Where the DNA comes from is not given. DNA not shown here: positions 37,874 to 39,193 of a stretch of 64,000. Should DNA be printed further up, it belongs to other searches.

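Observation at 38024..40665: Thiolase–DUF35–KAS-III trio mirrors the archaeal thiolase/HMG-CoA-synthase/DUF35 complex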

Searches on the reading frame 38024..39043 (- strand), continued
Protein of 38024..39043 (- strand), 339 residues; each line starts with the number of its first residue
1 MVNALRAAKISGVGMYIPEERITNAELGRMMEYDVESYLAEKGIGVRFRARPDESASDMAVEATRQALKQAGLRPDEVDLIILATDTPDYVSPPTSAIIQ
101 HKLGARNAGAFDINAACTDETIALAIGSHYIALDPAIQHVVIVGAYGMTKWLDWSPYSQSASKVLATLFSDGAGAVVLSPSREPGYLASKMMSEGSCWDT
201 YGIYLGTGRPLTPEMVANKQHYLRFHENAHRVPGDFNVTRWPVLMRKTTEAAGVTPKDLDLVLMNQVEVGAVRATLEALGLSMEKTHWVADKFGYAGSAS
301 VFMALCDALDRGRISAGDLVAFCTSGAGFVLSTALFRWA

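Call 29: find_encoding_contigs(protein=P0117, flank=10000, max_places=1)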
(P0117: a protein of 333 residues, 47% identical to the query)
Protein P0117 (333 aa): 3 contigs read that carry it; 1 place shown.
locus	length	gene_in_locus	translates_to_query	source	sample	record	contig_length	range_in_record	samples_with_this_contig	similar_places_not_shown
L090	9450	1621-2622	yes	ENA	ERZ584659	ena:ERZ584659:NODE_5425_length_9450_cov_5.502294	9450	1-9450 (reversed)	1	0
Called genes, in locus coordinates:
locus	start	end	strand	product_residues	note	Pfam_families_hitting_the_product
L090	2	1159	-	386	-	?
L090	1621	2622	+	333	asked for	PF08545:ACP_syn_III, PF08541:ACP_syn_III_C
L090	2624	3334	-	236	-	PF00005:ABC_tran, PF13304:AAA_21 (weak)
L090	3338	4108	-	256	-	PF13555:AAA_29 (faint), PF00005:ABC_tran, PF13304:AAA_21 (weak), PF12399:BCA_ABC_TP_C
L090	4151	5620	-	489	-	PF13433:Peripla_BP_5, PF13458:Peripla_BP_6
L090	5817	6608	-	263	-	PF00561:Abhydrolase_1, PF12146:Hydrolase_4, PF12697:Abhydrolase_6, PF03096:Ndr, PF00561:Abhydrolase_1 (weak)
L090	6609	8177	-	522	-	PF00501:AMP-binding, PF13193:AMP-binding_C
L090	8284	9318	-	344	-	PF00753:Lactamase_B, PF19583:ODP, PF23023:Anti-Pycsar_Apyc1, PF21221:B_lactamase-like_C (weak)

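Call 36: search_solved_structures(query=A2, max_evalue=0.00001)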
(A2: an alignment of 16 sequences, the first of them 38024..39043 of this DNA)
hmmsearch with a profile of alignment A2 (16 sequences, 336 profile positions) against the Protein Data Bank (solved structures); distinct sequences matched with E-value up to 0.00001: 91 (the best 60 are shown).
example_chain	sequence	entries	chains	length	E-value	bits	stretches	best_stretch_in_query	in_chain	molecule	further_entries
4ryb_A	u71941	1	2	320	3.5e-68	233.3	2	3-196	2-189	3-oxoacyl-[acyl-carrier-protein] synthase 3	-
2ebd_A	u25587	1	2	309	1.1e-63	218.5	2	6-194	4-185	3-oxoacyl-[acyl-carrier-protein] synthase 3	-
4dfe_A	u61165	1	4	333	1.7e-62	214.6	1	4-334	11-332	3-oxoacyl-[acyl-carrier-protein] synthase 3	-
8vd9_A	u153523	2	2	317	8.7e-61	209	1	3-335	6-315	Beta-ketoacyl-[acyl-carrier-protein] synthase III 1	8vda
3il9_A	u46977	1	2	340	5.8e-59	203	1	3-334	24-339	3-oxoacyl-[acyl-carrier-protein] synthase 3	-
9ka2_A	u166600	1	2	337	5.8e-59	203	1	3-334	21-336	Beta-ketoacyl-[acyl-carrier-protein] synthase III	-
6x7r_A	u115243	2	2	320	6.7e-59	202.8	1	4-334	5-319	3-oxoacyl-[acyl-carrier-protein] synthase 3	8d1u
1hn9_A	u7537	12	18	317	7.4e-59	202.7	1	4-334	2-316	BETA-KETOACYL-ACYL CARRIER PROTEIN SYNTHASE III | 3-oxoacyl-[acyl-carrier-protein] synthase III | 3-oxoacyl-[acyl-carrier-protein] synthase 3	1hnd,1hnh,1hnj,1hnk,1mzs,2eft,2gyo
4nhd_A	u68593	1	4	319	9.3e-59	202.3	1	3-334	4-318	3-oxoacyl-[acyl-carrier-protein] synthase 3 protein 1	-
1ebl_A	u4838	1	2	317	1.3e-58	201.9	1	4-334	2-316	BETA-KETOACYL-ACP SYNTHASE III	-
9ka5_A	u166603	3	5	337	5.7e-57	196.4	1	3-334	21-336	Beta-ketoacyl-[acyl-carrier-protein] synthase III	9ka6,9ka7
4ylt_A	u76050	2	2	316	1.5e-56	195.1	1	4-334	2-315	3-oxoacyl-[acyl-carrier-protein] synthase 3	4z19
5bqs_A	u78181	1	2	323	3e-55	190.8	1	4-329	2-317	3-oxoacyl-[acyl-carrier-protein] synthase 3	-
1ub7_A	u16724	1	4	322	5.1e-53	183.5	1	7-335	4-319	3-oxoacyl-[acyl-carrier protein] synthase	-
3il3_A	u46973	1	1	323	2.8e-51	177.7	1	5-334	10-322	3-oxoacyl-[acyl-carrier-protein] synthase 3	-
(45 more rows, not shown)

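Call 57: predict_structure(alignment_id=A2)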
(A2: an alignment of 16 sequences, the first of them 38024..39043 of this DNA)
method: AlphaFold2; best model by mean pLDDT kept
length: 339 residues; sequences in the alignment: 16
mean_pLDDT: 87.4   pTM: 0.90
mean pLDDT of the five models: 87.4, 85.8, 83.6, 82.0, 76.0
residues with pLDDT >= 90: 201; 70-90: 97; 50-70: 32; < 50: 9
segments of 3 or more residues with pLDDT < 50: 1-3, 198-201
pLDDT, mean of each block of 10 residues (from residue 1): 74 97 93 90 90 88 98 98 76 76 95 83 96 96 89 82 78 97 94 63 56 80 67 79 96 97 90 94 95 90 97 97 85 95
secondary structure, 60 per line:
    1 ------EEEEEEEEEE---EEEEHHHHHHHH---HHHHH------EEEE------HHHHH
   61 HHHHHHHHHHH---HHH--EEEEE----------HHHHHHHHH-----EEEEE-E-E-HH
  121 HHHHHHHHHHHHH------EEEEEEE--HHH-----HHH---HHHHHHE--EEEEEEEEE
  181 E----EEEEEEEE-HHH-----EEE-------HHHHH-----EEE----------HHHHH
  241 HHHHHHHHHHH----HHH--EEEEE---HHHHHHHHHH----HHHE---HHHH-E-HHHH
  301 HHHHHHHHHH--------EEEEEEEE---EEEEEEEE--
elements in order: E7-16 E20-23 H24-31 H35-39 E46-49 H56-71 E80-84 H95-103 E109-113 H119-133 E140-146 H163-168 E172-181 E186-193 E203-205 H213-217 E223-225 H236-251 E261-265 H269-278 H290-293 H297-310 E319-326 E330-337

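Call 61: fold_search(model_id=the predicted structure, library=pdb)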
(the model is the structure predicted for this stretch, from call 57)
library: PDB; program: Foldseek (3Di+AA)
matches with E <= 10: 1644; with E <= 0.001: 1023
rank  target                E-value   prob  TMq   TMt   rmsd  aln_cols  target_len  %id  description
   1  4ryb_A                5.2e-37  1.00  0.86  0.91   2.5       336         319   32  Crystal structure of beta-ketoacyl-ACP synthase III (FabH) from Neisseria meningitidis (released 2014-12-31)
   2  8vd9                  1.6e-36  1.00  0.83  0.90   5.2       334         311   31  Crystal structure of Bacillus subtilis FabHA, beta-ketoacyl carrier protein synthase III (released 2024-02-14)
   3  4z19                  3.0e-36  1.00  0.84  0.91   2.5       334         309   29  Crystal structure of beta-ketoacyl-ACP synthase III (FabH) from Yersinia pestis with acetylated active site cysteine (released 2015-05-20)
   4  4dfe_D                4.5e-36  1.00  0.86  0.90   2.7       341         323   29  Crystal structure of 3-oxoacyl-[acyl-carrier-protein] synthase III from Burkholderia xenovorans (released 2012-02-08)
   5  4dfe_B                5.1e-36  1.00  0.86  0.90   2.7       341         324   29  Crystal structure of 3-oxoacyl-[acyl-carrier-protein] synthase III from Burkholderia xenovorans (released 2012-02-08)
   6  4ylt                  7.1e-36  1.00  0.83  0.91   2.6       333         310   29  Crystal structure of beta-ketoacyl-ACP synthase III (FabH) from Yersinia pestis (released 2015-04-08)
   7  2ebd_A                8.1e-36  1.00  0.83  0.91   2.6       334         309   31  Crystal structure of 3-oxoacyl-[acyl-carrier-protein] synthase III from Aquifex aeolicus VF5 (released 2007-08-14)
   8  6x7r                  9.2e-36  1.00  0.86  0.91   2.5       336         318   30  E. coli beta-ketoacyl-[acyl carrier protein] synthase III (FabH) in complex with oxa(dethia)-coenzyme A (released 2021-06-02)
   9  4dfe_A                1.1e-35  1.00  0.84  0.88   2.8       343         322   29  Crystal structure of 3-oxoacyl-[acyl-carrier-protein] synthase III from Burkholderia xenovorans (released 2012-02-08)
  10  1hn9_A                1.7e-35  1.00  0.84  0.90   2.7       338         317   30  CRYSTAL STRUCTURE OF BETA-KETOACYL-ACP SYNTHASE III (released 2000-12-27)
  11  9ka6_A                2.5e-35  1.00  0.85  0.91   2.8       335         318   30  Crystal structure of beta-ketoacyl-ACP synthase FabH C112Q in complex with acyl-ACP from E. coli (released 2025-09-10)
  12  2ebd_B                4.7e-35  1.00  0.82  0.90   2.8       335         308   31  Crystal structure of 3-oxoacyl-[acyl-carrier-protein] synthase III from Aquifex aeolicus VF5 (released 2007-08-14)
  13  6kue_A                9.7e-35  1.00  0.85  0.88   2.7       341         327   25  The structure of BioZ from Agrobacterium tumefaciens (released 2020-09-02)
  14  9ka5                  1.4e-34  1.00  0.85  0.91   2.6       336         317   30  Crystal structure of beta-ketoacyl-ACP synthase FabH C112Q from E. coli (released 2025-09-10)
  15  9w96_A                1.4e-34  1.00  0.84  0.87   3.1       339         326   26  Crystal structure of BioZ C115S from Agrobacterium tumefaciens in complex with galutaryl-CoA (released 2025-10-29)
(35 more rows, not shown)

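Call 80: search_protein_representatives(alignment_id=A2)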
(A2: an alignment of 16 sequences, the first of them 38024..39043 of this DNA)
Query: 16 sequences, 336 profile positions. Proteins with E-value up to 0.001 (for the whole library): 23662; up to 1e-10: 12358; up to 1e-30: 2414. The best 150 are listed.
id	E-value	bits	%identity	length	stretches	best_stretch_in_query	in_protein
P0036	5.2e-174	594.4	-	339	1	4-336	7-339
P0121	7.3e-126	436.1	-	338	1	2-336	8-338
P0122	4.5e-118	410.5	-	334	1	1-336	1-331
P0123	5.2e-115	400.5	-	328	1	3-335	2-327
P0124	3.1e-110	384.8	-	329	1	3-334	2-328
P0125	1.8e-107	375.7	-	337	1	1-335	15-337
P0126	5.7e-102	357.6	-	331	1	3-335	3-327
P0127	6.4e-102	357.4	-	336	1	3-329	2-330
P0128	2.1e-101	355.7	-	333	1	2-336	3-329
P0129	2.2e-98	345.8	-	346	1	3-336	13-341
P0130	4.9e-94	331.5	-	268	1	1-274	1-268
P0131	3.8e-93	328.6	-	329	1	2-335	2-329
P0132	5.2e-89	315.0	-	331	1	2-334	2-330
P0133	8.0e-88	311.1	-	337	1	6-334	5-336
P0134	8.9e-84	297.8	-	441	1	3-324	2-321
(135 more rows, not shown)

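Call 84: search_protein_families(library=pfam, proteins=[L008:7327-9876:+, L008:11017-12570:+, L008:12639-13817:+, L008:13831-14364:+, L008:14466-15836:+, L005:9080-9838:-, L005:8034-9041:-, L005:7261-8037:-, L005:11006-12508:+, L005:12556-13119:+], max_evalue=0.00001)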
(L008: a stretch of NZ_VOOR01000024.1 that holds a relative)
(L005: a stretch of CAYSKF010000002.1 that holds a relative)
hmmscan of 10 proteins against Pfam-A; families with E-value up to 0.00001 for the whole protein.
L008:7327-9876:+ (849 aa): 4 families
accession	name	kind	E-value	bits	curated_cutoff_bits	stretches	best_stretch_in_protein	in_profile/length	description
PF00593.30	TonB_dep_Rec_b-barrel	-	2e-32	114.1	27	1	340-818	26-436/436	TonB dependent receptor-like, beta-barrel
PF13715.12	CarbopepD_reg_2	-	2.5e-22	79.1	32.2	1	24-110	1-88/88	CarboxypepD_reg-like domain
PF13620.12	CarboxypepD_reg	-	3e-16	60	32.3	1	23-99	1-82/82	Carboxypeptidase regulatory-like domain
PF07715.20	Plug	-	3.1e-12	47.4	23.9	1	119-226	2-106/107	TonB-dependent Receptor Plug Domain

L008:11017-12570:+ (517 aa): 2 families
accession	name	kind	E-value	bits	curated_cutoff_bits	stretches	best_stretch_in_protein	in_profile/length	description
PF00501.34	AMP-binding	-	5.9e-83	279.2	29.9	1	31-382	8-384/384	AMP-binding enzyme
PF13193.12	AMP-binding_C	-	2.2e-23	83.4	24.5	1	432-507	1-76/76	AMP-binding enzyme C-terminal domain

L008:12639-13817:+ (392 aa): 2 families
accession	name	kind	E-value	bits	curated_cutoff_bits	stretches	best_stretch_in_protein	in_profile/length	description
PF13500.12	AAA_26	-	4.7e-31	108.6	27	1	14-222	1-194/198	AAA domain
PF01656.29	CbiA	-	2.6e-09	37.5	25.4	1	17-222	2-115/125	CobQ/CobB/MinD/ParA nucleotide binding domain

L008:13831-14364:+ (177 aa): 2 families
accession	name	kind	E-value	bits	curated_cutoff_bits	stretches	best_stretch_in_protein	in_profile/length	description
PF12840.13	HTH_20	-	1.3e-12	47.9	27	1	101-151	1-51/51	Helix-turn-helix domain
PF01022.26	HTH_5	-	3.6e-09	36.8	22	1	104-147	2-44/47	Bacterial regulatory protein, arsR family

L008:14466-15836:+ (456 aa): 2 families
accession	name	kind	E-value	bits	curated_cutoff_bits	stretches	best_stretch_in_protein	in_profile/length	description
PF08328.16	ASL_C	-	5e-47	159.1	35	1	338-453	1-115/115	Adenylosuccinate lyase C-terminal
PF00206.25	Lyase_1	-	1e-46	160.2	27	1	22-319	1-305/312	Lyase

L005:9080-9838:- (252 aa): 4 families
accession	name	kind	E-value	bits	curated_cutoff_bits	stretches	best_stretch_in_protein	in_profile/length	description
PF13561.12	adh_short_C2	-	1.1e-55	189.2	27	1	22-250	3-235/236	Enoyl-(Acyl carrier protein) reductase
PF00106.31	adh_short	-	8.3e-51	172.7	26.6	1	14-202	1-191/195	short chain dehydrogenase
PF08659.16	KR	-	9.4e-22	78.2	22.6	1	17-174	4-163/180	KR domain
PF01370.27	Epimerase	-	9e-07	29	20.9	1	17-191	2-176/240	NAD dependent epimerase/dehydratase family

L005:8034-9041:- (335 aa): 3 families
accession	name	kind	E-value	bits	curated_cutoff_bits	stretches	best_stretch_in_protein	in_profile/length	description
PF12146.15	Hydrolase_4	-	9.4e-17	61.5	27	1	55-286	6-234/239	Serine aminopeptidase, S33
PF00561.26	Abhydrolase_1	-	1.7e-15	57.8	25.8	1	54-167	1-111/245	alpha/beta hydrolase fold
PF12697.13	Abhydrolase_6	-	2.2e-11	45.3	26.3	1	56-266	1-188/217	Alpha/beta hydrolase family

L005:7261-8037:- (258 aa): 4 families
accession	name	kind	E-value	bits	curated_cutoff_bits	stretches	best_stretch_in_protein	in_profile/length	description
PF00561.26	Abhydrolase_1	-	1.6e-20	74.3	25.8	1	14-246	2-245/245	alpha/beta hydrolase fold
PF12697.13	Abhydrolase_6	-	1.9e-20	74.9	26.3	1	15-251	1-216/217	Alpha/beta hydrolase family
PF12146.15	Hydrolase_4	-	2.4e-12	47.1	27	1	53-239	39-232/239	Serine aminopeptidase, S33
PF00326.27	Peptidase_S9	-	9.7e-07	28.9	22.6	0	89-122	66-99/213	Prolyl oligopeptidase family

L005:11006-12508:+ (500 aa): 2 families
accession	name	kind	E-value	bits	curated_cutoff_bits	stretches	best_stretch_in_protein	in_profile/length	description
PF00501.34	AMP-binding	-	1.7e-85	287.6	29.9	1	13-360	8-384/384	AMP-binding enzyme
PF13193.12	AMP-binding_C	-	6.4e-21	75.5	24.5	1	410-484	1-76/76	AMP-binding enzyme C-terminal domain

L005:12556-13119:+ (187 aa): 0 families
